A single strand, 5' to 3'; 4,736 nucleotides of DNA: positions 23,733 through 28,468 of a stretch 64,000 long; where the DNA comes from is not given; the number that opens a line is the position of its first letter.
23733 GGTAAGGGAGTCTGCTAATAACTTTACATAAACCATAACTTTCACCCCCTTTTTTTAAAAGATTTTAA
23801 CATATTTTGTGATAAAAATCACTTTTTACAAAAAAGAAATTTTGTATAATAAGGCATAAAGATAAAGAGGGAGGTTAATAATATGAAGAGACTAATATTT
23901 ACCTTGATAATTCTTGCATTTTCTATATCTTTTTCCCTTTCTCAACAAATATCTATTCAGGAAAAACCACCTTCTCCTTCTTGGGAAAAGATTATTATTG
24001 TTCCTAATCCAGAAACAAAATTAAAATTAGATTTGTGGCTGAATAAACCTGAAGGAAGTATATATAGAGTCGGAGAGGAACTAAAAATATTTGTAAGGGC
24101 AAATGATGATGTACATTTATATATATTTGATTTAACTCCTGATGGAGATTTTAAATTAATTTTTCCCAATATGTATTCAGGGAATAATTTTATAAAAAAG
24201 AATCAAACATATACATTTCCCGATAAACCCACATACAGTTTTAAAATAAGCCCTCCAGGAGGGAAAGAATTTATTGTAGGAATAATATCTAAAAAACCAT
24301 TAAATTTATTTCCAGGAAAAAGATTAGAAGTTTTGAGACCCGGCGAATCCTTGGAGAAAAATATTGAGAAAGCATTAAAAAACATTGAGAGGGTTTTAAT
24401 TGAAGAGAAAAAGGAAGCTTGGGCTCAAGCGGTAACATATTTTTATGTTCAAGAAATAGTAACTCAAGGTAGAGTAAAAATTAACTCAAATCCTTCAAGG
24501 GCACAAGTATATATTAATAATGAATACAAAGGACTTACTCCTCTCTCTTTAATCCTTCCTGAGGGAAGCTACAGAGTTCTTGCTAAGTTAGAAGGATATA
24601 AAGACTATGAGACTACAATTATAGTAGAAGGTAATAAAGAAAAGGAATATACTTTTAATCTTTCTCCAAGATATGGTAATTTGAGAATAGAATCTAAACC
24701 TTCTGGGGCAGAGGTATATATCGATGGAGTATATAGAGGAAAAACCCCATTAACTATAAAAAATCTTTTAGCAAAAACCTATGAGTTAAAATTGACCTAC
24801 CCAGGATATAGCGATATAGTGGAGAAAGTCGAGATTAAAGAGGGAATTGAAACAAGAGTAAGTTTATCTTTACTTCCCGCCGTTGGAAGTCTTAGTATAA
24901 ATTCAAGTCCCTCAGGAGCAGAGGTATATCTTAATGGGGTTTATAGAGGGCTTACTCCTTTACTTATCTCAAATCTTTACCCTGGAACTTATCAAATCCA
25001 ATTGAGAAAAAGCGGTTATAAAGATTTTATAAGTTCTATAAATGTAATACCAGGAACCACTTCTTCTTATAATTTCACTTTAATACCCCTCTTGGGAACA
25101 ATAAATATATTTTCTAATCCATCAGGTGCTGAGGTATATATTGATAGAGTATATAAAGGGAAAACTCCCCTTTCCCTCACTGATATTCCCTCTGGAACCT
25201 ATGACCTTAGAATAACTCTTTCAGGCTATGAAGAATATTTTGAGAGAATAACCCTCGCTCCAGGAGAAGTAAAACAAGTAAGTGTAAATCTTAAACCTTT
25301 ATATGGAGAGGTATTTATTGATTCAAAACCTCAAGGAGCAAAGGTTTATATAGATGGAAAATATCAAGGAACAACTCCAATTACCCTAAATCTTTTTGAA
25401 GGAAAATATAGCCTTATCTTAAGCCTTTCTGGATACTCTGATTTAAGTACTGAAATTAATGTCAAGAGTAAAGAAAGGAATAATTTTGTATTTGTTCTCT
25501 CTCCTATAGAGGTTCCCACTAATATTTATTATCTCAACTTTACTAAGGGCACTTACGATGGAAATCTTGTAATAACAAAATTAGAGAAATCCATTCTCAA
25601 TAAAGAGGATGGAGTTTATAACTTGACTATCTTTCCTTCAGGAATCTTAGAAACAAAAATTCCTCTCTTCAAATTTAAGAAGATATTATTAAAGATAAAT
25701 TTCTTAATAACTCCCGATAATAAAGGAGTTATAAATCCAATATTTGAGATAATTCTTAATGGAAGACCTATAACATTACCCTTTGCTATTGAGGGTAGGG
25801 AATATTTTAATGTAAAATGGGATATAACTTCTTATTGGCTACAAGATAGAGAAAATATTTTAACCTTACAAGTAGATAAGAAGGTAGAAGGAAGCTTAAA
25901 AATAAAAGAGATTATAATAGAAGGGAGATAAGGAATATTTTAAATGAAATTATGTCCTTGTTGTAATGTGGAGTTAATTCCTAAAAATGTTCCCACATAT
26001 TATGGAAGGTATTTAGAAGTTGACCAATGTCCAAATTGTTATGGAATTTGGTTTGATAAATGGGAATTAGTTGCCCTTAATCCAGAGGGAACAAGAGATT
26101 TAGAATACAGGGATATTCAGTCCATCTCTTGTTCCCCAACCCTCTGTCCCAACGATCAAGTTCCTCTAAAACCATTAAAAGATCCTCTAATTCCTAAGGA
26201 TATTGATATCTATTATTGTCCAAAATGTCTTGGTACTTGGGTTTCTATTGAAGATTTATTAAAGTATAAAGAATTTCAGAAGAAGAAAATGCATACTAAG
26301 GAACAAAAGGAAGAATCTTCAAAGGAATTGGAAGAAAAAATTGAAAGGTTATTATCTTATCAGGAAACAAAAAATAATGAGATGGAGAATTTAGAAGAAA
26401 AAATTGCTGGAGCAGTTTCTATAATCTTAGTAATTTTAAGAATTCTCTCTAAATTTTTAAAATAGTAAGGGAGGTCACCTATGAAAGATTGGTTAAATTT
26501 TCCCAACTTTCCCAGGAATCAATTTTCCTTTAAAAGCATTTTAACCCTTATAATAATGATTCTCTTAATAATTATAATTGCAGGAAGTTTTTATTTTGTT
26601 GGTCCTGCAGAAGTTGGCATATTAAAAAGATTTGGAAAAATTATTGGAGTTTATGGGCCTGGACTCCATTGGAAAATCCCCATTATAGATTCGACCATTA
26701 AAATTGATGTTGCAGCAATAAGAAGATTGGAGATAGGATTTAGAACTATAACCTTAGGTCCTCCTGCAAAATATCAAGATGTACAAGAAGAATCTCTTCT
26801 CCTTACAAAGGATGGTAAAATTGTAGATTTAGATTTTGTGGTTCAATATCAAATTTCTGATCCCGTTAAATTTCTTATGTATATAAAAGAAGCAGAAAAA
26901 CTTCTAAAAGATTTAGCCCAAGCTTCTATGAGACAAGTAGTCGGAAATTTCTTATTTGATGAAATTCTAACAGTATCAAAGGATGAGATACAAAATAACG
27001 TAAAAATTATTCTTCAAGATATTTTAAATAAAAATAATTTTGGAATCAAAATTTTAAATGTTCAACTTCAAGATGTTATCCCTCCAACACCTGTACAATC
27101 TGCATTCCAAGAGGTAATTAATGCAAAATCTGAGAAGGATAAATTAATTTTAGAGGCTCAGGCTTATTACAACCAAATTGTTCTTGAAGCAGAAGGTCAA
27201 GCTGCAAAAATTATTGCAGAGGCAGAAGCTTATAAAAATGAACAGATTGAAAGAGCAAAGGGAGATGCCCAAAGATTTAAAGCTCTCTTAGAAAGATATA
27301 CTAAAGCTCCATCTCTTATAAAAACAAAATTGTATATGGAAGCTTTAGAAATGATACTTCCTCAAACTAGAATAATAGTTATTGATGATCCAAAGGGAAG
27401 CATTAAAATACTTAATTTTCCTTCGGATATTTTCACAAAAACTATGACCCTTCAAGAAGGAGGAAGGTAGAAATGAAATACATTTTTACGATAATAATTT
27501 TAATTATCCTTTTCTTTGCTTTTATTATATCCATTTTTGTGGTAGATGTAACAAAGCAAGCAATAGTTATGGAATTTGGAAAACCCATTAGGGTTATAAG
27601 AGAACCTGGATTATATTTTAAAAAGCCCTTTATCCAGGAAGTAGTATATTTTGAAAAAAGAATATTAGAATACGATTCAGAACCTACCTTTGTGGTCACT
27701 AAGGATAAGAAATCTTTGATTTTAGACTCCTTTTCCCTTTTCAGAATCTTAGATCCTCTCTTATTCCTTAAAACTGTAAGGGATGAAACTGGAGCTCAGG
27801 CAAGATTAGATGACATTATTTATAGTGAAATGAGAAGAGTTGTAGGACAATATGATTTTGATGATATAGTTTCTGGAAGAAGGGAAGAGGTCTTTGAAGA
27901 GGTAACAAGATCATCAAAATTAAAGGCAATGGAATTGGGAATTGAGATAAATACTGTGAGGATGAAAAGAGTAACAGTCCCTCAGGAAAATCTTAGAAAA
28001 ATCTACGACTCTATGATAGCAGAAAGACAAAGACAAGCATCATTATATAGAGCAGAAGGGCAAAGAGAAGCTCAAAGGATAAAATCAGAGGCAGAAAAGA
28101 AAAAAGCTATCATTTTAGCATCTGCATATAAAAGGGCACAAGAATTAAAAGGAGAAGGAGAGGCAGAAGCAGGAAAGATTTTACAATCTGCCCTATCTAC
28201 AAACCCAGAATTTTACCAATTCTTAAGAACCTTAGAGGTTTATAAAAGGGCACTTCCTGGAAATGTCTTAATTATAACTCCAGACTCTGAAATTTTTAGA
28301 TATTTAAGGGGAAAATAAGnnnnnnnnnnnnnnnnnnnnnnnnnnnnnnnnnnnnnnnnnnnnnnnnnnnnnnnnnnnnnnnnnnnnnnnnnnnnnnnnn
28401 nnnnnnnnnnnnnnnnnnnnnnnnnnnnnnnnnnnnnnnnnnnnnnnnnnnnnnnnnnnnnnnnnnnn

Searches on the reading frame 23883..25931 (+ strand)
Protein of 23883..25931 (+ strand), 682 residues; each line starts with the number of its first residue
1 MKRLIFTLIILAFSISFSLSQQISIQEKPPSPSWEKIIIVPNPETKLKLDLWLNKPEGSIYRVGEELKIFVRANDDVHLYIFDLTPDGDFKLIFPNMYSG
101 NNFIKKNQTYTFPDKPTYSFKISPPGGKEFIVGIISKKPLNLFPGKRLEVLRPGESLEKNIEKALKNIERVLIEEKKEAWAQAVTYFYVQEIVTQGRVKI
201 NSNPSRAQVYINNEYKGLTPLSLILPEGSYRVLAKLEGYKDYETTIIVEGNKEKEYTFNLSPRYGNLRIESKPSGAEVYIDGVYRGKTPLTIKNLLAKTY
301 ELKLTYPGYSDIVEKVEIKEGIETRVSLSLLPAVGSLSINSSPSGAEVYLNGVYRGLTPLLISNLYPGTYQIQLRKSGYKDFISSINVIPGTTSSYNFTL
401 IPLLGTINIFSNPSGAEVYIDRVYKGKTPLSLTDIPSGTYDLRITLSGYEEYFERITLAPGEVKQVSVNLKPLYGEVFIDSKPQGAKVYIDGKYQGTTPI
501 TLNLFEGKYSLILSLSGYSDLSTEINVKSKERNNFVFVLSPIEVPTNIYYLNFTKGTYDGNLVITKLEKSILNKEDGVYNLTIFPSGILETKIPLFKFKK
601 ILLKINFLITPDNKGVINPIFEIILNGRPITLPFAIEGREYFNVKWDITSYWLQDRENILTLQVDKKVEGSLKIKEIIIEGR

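Call 87: search_protein_families(library=pfam, proteins=[window:23883-25931:+], max_evalue=0.00001)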
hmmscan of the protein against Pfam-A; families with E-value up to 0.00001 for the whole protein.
window:23883-25931:+ (682 aa): 5 families
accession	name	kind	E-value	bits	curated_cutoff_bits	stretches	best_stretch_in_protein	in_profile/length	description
PF08308.17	PEGA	-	8.4e-96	314.4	20.8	5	405-472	2-69/71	PEGA domain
PF14326.11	DUF4384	-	1.2e-24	86.6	27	1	61-139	2-81/81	Domain of unknown function (DUF4384)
PF13620.12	CarboxypepD_reg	-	3.5e-18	66.2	32.3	0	362-400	42-81/82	Carboxypeptidase regulatory-like domain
PF13715.12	CarbopepD_reg_2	-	2.5e-16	59.9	32.2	0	431-471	37-77/88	CarboxypepD_reg-like domain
PF22820.2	TcaA_3rd_4th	-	8.3e-08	32.5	27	0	197-219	4-26/73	TcaA protein 3rd/4th domain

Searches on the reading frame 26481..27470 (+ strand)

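Call 87: search_protein_families(library=pfam, proteins=[window:26481-27470:+], max_evalue=0.00001)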
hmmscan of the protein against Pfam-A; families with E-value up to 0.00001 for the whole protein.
window:26481-27470:+ (329 aa): 1 family
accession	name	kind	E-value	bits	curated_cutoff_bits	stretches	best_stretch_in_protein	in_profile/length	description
PF01145.31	Band_7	-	5.4e-30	105.2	23.6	1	40-228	3-174/176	SPFH domain / Band 7 family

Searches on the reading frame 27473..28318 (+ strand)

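Call 87: search_protein_families(library=pfam, proteins=[window:27473-28318:+], max_evalue=0.00001)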
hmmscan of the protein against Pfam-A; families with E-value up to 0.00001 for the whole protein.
window:27473-28318:+ (281 aa): 1 family
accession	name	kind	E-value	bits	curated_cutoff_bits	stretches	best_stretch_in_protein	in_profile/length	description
PF01145.31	Band_7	-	1.6e-32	113.4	23.6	1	23-197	2-175/176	SPFH domain / Band 7 family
